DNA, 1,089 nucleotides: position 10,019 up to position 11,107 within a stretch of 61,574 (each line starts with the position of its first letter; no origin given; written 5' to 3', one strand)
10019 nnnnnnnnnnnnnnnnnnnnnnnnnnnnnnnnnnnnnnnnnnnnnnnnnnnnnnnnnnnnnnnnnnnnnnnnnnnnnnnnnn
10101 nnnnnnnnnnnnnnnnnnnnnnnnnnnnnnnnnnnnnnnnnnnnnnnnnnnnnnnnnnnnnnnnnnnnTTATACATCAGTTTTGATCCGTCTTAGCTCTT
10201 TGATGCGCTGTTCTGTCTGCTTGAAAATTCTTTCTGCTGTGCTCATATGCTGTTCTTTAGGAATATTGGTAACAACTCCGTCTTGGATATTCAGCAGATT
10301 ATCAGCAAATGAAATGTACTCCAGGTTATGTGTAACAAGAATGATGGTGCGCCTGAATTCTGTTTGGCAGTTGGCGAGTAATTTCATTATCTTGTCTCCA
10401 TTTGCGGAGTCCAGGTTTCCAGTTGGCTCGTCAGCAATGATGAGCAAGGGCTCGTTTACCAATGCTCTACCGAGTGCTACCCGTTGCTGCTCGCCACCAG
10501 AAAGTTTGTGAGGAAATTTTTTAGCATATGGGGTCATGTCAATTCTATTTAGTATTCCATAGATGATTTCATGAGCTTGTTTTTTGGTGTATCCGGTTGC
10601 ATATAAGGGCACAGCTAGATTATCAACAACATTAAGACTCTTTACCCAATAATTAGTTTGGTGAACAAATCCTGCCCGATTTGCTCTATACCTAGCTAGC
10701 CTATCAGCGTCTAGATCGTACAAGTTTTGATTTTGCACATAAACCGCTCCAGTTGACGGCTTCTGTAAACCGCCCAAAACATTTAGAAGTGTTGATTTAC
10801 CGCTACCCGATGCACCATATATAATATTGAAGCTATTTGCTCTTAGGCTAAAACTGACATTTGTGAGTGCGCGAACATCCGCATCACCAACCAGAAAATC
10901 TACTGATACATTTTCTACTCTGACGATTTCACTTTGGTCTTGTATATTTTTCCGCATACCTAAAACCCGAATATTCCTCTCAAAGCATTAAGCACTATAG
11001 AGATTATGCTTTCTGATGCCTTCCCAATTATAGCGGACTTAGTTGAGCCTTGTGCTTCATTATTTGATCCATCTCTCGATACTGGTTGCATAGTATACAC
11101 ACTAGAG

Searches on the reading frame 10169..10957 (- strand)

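Call 86: search_protein_families(library=pfam, proteins=[window:10169-10957:-], max_evalue=0.00001)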
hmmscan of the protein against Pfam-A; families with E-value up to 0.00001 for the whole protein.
window:10169-10957:- (262 aa): 4 families
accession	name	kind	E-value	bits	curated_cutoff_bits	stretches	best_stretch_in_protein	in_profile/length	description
PF00005.33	ABC_tran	-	3.4e-27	96.2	25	1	31-179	1-136/137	ABC transporter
PF13304.12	AAA_21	-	7.2e-07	30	27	0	43-66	1-24/304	AAA domain, putative AbiEii toxin, Type IV TA system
PF13166.12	AAA_13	-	3.4e-06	26.5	36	0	41-69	16-44/713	AAA domain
PF02463.25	SMC_N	-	6.4e-06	26.2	40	0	151-225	136-212/220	RecF/RecN/SMC N terminal domain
